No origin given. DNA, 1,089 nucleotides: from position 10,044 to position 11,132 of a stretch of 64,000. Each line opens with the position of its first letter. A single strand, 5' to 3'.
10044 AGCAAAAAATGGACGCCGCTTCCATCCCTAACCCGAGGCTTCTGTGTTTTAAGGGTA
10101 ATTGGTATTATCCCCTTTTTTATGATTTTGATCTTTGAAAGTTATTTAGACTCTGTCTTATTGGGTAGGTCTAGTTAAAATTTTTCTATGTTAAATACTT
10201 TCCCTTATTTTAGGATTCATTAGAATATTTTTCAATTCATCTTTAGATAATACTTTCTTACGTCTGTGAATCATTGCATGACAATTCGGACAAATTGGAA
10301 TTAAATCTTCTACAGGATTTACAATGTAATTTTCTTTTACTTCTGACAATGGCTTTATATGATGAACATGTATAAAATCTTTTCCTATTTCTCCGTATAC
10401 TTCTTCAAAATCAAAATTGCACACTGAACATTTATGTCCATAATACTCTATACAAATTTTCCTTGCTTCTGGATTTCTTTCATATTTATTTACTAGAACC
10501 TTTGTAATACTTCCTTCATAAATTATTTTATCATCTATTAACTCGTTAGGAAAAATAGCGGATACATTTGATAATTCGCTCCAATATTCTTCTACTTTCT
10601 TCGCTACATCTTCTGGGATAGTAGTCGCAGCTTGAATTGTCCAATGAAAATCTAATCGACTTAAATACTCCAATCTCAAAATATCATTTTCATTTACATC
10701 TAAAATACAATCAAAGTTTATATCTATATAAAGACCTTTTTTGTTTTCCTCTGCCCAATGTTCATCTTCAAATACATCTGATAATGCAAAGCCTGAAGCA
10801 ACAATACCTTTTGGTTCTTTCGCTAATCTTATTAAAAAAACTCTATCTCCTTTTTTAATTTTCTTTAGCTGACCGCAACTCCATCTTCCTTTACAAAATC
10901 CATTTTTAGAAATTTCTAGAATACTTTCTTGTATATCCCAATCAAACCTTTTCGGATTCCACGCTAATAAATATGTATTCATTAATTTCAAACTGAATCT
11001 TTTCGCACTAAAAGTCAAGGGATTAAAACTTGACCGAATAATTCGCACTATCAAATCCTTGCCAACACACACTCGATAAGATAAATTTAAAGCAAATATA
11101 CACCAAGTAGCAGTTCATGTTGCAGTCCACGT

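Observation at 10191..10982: EVE/PUA-like + HNH fusion: candidate modified-DNA-dependent restriction endonuclease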

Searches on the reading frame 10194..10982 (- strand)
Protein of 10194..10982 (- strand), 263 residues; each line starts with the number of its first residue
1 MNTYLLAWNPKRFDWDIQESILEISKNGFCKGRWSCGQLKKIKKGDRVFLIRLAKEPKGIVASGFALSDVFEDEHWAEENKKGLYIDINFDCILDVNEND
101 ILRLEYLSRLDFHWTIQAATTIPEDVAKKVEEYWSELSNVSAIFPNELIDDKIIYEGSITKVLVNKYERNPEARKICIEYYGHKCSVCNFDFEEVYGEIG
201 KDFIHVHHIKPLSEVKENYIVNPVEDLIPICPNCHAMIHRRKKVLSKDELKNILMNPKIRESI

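Call 4: search_protein_families(library=pfam, proteins=[window:10194-10982:-], max_evalue=10)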
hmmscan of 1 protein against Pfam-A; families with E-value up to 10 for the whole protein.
window:10194-10982:- (263 aa): 4 families
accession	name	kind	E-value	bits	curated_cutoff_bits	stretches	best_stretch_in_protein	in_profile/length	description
PF01844.29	HNH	-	6.5e-08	33.1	21.4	1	185-241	1-47/47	HNH endonuclease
PF13391.12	HNH_2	-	0.04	14.2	21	1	185-241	1-61/66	HNH endonuclease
PF01878.24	EVE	-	0.083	13.3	23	1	4-75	3-73/145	EVE domain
PF14446.12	Prok-RING_1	-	0.11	12.9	29.1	0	228-240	20-32/54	Prokaryotic RING finger family 1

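Call 5: search_protein_families(library=padloc, proteins=[window:10194-10982:-], max_evalue=1)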
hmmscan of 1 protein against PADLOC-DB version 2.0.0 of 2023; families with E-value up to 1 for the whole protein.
window:10194-10982:- (263 aa): 6 families
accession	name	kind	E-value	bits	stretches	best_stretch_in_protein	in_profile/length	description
PDLC03656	mREase_IV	-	0.00011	20.1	1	165-244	187-261/277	Type IV methyl-directed restriction enzyme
PDLC01047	Csx26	-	0.0059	14.9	1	184-254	30-100/105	HNH nuclease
PDLC01999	SAVED1--SAVED_HNH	-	0.011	12.7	1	164-251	11-107/387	-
PDLC03662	mREase_IV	-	0.014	11.9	1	163-238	462-534/560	Type IV methyl-directed restriction enzyme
PDLC00740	Effector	-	0.045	10.5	1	217-250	76-109/391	Endonuclease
PDLC04900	PDC-S08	-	0.047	10.5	1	17-100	107-188/323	-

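Call 6: search_protein_families(library=ncbifam, proteins=[window:10194-10982:-], max_evalue=1)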
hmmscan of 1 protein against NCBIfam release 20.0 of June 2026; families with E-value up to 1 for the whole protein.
window:10194-10982:- (263 aa): 3 families
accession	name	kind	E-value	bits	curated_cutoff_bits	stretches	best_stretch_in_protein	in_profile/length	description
NF041780.1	hetero_SS_HdrB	equivalog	0.0017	17.7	450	1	177-250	196-263/304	ferredoxin:CoB-CoM heterodisulfide reductase subunit HdrB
NF045808.1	PT-DNA_restrict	exception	0.0019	17.4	180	1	150-207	143-199/284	phosphorothioated DNA-binding restriction endonuclease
NF040563.1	guided_IscB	equivalog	0.0036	16.5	175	1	172-251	182-251/314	RNA-guided endonuclease IscB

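Call 7: search_solved_structures(query=window:10194-10982:-, max_evalue=1, show_alignments=3)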
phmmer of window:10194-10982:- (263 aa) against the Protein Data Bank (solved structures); distinct sequences matched with E-value up to 1: 3.
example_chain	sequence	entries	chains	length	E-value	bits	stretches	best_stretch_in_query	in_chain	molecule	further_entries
6ghc_A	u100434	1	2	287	0.0015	21.2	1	166-246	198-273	5-methylcytosine-specific restriction enzyme A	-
9nvu_P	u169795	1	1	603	0.084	15.5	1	200-255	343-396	OrufIscB-REC-swap 49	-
9x2r_A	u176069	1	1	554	0.54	12.8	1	126-175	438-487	Protein NODULATION SIGNALING PATHWAY 1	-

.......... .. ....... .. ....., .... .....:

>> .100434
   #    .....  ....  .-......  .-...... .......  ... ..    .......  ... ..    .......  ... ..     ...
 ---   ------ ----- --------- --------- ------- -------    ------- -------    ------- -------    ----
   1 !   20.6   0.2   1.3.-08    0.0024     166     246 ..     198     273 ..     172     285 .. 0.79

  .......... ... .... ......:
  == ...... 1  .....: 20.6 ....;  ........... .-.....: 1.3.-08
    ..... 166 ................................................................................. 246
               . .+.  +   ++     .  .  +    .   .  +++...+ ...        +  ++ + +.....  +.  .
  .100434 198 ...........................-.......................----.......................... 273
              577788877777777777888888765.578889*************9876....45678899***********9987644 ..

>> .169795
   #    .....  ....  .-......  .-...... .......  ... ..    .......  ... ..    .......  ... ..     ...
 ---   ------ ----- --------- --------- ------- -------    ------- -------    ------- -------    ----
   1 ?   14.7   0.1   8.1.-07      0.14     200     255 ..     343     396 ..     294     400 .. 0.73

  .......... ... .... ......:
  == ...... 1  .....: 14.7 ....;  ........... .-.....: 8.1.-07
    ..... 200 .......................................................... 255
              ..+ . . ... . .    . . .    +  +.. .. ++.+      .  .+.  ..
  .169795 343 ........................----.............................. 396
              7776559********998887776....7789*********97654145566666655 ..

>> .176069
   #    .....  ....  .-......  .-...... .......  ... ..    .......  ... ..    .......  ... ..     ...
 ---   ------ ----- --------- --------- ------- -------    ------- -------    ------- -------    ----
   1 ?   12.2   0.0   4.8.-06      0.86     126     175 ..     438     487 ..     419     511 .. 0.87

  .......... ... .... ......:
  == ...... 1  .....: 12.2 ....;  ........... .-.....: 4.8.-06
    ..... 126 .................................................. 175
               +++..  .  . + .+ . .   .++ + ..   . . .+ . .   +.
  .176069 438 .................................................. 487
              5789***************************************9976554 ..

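Call 8: find_homologous_proteins(query=window:10194-10982:-)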
Query window:10194-10982:- (263 aa): 2833 proteins with E <= 0.001 among 3159 candidates; the best 120 are listed.
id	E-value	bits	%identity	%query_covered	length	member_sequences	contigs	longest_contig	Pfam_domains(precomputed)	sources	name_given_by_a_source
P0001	1.4e-177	607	100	100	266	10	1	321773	PF01844.30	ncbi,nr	ncbi:MAG: HNH endonuclease [Leptospiraceae bacterium]|nr:HNH endonuclease [Leptospiraceae bacterium]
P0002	1.8e-81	292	49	100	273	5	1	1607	PF01844.30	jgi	jgi:5-methylcytosine-specific restriction enzyme A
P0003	2.8e-80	288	60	78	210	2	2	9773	PF01844.30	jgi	-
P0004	3.5e-80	287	51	95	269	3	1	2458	PF01844.30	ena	-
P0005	5.8e-80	287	49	92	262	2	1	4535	PF01878.25,PF01844.30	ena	-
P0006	1.7e-78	282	48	97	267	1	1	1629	PF01844.30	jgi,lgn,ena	-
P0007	1.7e-77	279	46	100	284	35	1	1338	PF01844.30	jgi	jgi:5-methylcytosine-specific restriction protein A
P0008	1.9e-77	278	50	97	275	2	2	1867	PF01844.30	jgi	jgi:5-methylcytosine-specific restriction protein A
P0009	2.0e-77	278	49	97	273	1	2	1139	PF01844.30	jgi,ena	-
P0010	2.2e-77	278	51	97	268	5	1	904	PF01844.30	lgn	-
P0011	7.4e-77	276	48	97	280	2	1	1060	PF01844.30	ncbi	-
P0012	1.2e-76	276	47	97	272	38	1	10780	PF01844.30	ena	-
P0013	1.4e-76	276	48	96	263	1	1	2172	PF01844.30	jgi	jgi:5-methylcytosine-specific restriction protein A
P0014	2.3e-76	275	49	97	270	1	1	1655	PF01844.30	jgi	jgi:5-methylcytosine-specific restriction enzyme A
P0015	3.9e-76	274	45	100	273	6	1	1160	PF01844.30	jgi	jgi:5-methylcytosine-specific restriction enzyme A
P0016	5.6e-76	274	49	97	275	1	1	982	PF01844.30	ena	-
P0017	6.1e-76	273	47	97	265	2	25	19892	PF01844.30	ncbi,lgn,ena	-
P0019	8.4e-76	273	47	97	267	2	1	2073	PF01844.30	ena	-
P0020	8.7e-76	273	48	97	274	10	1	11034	PF01844.30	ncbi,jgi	-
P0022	1.1e-75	273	47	97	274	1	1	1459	PF01844.30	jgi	-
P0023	1.3e-75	272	50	95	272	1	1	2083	PF01844.30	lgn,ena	-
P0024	1.7e-75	272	45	98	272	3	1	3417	PF01844.30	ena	-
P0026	2.5e-75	271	52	97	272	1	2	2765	PF01844.30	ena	-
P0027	3.0e-75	271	46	97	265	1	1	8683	PF01844.30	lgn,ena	-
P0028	3.3e-75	271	49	97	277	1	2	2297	PF01844.30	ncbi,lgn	-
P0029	3.9e-75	271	49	97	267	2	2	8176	PF01844.30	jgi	jgi:5-methylcytosine-specific restriction protein A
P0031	5.1e-75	270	50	97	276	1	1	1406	PF01844.30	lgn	-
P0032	6.3e-75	270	49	97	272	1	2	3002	PF01844.30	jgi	jgi:5-methylcytosine-specific restriction protein A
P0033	6.8e-75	270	48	97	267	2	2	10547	PF01844.30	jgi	-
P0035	7.3e-75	270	49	97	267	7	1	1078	PF01844.30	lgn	-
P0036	8.1e-75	270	45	97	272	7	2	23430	PF01844.30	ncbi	-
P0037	8.4e-75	270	49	98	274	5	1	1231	PF01844.30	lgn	-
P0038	1.0e-74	269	48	97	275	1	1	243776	PF01844.30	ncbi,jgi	ncbi:MAG: hypothetical protein RIT27_277 [Pseudomonadota bacterium]|jgi:5-methylcytosine-specific re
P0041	1.3e-74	269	48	97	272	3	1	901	PF01844.30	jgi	-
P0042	1.3e-74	269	47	97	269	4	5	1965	PF01844.30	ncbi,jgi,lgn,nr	ncbi:HNH endonuclease [bacterium]|jgi:5-methylcytosine-specific restriction protein A|nr:HNH endonuc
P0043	1.6e-74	269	45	98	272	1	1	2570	PF01844.30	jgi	jgi:5-methylcytosine-specific restriction protein A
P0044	1.8e-74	269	45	97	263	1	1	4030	PF01844.30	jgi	jgi:5-methylcytosine-specific restriction enzyme A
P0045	1.9e-74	269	47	97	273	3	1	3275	PF01844.30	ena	-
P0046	1.9e-74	269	49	97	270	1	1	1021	PF01844.30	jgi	jgi:5-methylcytosine-specific restriction protein A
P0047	2.6e-74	268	48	97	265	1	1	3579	PF01844.30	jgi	jgi:5-methylcytosine-specific restriction protein A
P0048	2.7e-74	268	46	98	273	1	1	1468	PF01878.25,PF01844.30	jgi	jgi:5-methylcytosine-specific restriction enzyme A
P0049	3.0e-74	268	48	98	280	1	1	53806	PF01844.30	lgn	-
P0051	3.5e-74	268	48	97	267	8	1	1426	PF01844.30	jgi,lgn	-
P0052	3.6e-74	268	47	98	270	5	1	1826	PF01844.30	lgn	-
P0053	4.1e-74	267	49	97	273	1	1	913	PF01844.30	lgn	-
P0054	4.1e-74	267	48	97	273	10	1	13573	PF01844.30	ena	-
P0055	4.7e-74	267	45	97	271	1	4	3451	PF01844.30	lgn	-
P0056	4.9e-74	267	49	97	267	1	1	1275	PF01844.30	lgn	-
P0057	6.6e-74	267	46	97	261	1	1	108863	PF01844.30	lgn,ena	-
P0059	1.1e-73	266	48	97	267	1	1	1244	PF01844.30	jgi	jgi:5-methylcytosine-specific restriction protein A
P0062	1.6e-73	265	45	100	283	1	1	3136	PF01844.30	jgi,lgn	-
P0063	1.8e-73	265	45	97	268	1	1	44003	PF01844.30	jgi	jgi:5-methylcytosine-specific restriction protein A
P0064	1.9e-73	265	47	97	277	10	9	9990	PF01844.30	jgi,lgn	jgi:5-methylcytosine-specific restriction protein A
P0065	2.1e-73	265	48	97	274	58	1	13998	PF01844.30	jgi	jgi:5-methylcytosine-specific restriction protein A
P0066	2.7e-73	265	45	97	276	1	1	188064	PF01844.30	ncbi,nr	ncbi:MAG: HNH endonuclease [Ignavibacteria bacterium]|nr:HNH endonuclease [Ignavibacteria bacterium]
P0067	3.0e-73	265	48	97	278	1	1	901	PF01844.30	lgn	-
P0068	3.3e-73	264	47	96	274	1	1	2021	PF01844.30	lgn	-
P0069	3.7e-73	264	46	98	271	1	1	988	PF01844.30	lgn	-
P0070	3.8e-73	264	47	97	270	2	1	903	PF01844.30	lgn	-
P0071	3.9e-73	264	49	97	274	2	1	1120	PF01844.30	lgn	-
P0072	4.0e-73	264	45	92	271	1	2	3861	PF01844.30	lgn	-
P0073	4.0e-73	264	45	96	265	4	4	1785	PF01844.30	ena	-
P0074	5.1e-73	264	48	97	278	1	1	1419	PF01844.30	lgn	-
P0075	5.1e-73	264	47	98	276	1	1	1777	PF01844.30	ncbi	-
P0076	5.6e-73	264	48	97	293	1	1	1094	PF01844.30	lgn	-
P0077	6.4e-73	264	48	97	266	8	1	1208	PF01844.30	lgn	-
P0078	6.5e-73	264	49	97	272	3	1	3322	PF01844.30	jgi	jgi:5-methylcytosine-specific restriction protein A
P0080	9.1e-73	263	46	100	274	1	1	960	PF01878.25,PF01844.30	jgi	-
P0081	9.6e-73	263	47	97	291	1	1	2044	PF01844.30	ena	-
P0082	9.8e-73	263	46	98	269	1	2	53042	PF01844.30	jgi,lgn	jgi:5-methylcytosine-specific restriction protein A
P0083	1.0e-72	263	48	97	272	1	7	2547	PF01844.30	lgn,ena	-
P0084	1.2e-72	263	47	97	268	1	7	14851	PF01844.30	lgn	-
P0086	1.3e-72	263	46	98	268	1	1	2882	PF01844.30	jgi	jgi:5-methylcytosine-specific restriction protein A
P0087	1.3e-72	263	45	97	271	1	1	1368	PF01844.30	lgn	-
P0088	1.4e-72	262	44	99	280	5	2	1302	PF01844.30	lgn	-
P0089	1.6e-72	262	43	97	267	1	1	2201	PF01844.30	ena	-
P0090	2.0e-72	262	48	95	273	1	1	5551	PF01844.30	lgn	-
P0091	2.1e-72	262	43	100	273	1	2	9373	PF01844.30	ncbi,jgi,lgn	jgi:5-methylcytosine-specific restriction protein A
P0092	2.5e-72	262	47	97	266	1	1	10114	PF01844.30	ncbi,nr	ncbi:MAG: HNH endonuclease [Desulfamplus sp.]|nr:HNH endonuclease [Desulfamplus sp.]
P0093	2.7e-72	262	46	97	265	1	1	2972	PF01844.30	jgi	-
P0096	3.0e-72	261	44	97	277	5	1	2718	PF01844.30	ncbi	-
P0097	3.1e-72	261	48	97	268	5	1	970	PF01844.30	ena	-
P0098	3.7e-72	261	44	100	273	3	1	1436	PF01844.30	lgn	-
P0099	3.8e-72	261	46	97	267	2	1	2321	PF01844.30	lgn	-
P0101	4.3e-72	261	44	99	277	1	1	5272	PF01844.30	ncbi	-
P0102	4.3e-72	261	46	97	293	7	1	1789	PF01844.30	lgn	-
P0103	4.4e-72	261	43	97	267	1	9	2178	PF01844.30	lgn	-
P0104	4.6e-72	261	49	98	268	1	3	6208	PF01844.30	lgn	-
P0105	4.9e-72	261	48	97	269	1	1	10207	PF01844.30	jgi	jgi:5-methylcytosine-specific restriction protein A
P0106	4.9e-72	261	48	96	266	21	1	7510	PF01844.30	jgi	jgi:5-methylcytosine-specific restriction enzyme A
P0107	5.1e-72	261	43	97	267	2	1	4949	PF01844.30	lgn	-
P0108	5.2e-72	261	44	97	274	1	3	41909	PF01844.30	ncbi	-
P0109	5.3e-72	261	48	97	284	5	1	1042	PF01844.30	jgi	jgi:5-methylcytosine-specific restriction enzyme A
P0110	5.6e-72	260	43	98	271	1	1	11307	PF01844.30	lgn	-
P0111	6.0e-72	260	47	97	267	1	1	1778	PF01844.30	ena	-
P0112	6.1e-72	260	47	97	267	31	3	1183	PF01844.30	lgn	-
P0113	6.9e-72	260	47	97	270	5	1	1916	PF01844.30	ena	-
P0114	7.6e-72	260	43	96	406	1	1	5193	PF01844.30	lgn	-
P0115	8.7e-72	260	45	95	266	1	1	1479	PF01844.30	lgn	-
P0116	8.9e-72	260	43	97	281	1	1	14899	PF01844.30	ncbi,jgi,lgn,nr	ncbi:MAG: HNH endonuclease [Ignavibacteriaceae bacterium]|jgi:5-methylcytosine-specific restriction 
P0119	9.9e-72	260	46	97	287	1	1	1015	PF01844.30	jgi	-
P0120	1.1e-71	259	48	97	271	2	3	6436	PF01844.30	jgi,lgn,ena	-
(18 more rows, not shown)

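Call 10: search_solved_structures(query=A1, max_evalue=10, show_alignments=4)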
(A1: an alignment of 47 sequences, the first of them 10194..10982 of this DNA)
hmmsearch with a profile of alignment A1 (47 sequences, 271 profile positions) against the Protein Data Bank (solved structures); distinct sequences matched with E-value up to 10: 6.
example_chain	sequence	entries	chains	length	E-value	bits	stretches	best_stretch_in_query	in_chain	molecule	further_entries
6ghc_A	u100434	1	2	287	1.8e-05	27.3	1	154-260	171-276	5-methylcytosine-specific restriction enzyme A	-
9nvu_P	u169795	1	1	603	0.032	16.6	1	211-267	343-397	OrufIscB-REC-swap 49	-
5zmm_A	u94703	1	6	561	0.27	13.6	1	161-249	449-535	Uncharacterized protein McrA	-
3a5k_A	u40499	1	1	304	0.27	13.6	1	17-178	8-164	Tyrosine-protein phosphatase non-receptor type 1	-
6o56_A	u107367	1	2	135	0.55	12.6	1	74-153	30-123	CRISPR-associated endonuclease Cas9/Csn1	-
6lum_A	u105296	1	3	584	1.1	11.6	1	220-249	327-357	Succinate dehydrogenase subunit A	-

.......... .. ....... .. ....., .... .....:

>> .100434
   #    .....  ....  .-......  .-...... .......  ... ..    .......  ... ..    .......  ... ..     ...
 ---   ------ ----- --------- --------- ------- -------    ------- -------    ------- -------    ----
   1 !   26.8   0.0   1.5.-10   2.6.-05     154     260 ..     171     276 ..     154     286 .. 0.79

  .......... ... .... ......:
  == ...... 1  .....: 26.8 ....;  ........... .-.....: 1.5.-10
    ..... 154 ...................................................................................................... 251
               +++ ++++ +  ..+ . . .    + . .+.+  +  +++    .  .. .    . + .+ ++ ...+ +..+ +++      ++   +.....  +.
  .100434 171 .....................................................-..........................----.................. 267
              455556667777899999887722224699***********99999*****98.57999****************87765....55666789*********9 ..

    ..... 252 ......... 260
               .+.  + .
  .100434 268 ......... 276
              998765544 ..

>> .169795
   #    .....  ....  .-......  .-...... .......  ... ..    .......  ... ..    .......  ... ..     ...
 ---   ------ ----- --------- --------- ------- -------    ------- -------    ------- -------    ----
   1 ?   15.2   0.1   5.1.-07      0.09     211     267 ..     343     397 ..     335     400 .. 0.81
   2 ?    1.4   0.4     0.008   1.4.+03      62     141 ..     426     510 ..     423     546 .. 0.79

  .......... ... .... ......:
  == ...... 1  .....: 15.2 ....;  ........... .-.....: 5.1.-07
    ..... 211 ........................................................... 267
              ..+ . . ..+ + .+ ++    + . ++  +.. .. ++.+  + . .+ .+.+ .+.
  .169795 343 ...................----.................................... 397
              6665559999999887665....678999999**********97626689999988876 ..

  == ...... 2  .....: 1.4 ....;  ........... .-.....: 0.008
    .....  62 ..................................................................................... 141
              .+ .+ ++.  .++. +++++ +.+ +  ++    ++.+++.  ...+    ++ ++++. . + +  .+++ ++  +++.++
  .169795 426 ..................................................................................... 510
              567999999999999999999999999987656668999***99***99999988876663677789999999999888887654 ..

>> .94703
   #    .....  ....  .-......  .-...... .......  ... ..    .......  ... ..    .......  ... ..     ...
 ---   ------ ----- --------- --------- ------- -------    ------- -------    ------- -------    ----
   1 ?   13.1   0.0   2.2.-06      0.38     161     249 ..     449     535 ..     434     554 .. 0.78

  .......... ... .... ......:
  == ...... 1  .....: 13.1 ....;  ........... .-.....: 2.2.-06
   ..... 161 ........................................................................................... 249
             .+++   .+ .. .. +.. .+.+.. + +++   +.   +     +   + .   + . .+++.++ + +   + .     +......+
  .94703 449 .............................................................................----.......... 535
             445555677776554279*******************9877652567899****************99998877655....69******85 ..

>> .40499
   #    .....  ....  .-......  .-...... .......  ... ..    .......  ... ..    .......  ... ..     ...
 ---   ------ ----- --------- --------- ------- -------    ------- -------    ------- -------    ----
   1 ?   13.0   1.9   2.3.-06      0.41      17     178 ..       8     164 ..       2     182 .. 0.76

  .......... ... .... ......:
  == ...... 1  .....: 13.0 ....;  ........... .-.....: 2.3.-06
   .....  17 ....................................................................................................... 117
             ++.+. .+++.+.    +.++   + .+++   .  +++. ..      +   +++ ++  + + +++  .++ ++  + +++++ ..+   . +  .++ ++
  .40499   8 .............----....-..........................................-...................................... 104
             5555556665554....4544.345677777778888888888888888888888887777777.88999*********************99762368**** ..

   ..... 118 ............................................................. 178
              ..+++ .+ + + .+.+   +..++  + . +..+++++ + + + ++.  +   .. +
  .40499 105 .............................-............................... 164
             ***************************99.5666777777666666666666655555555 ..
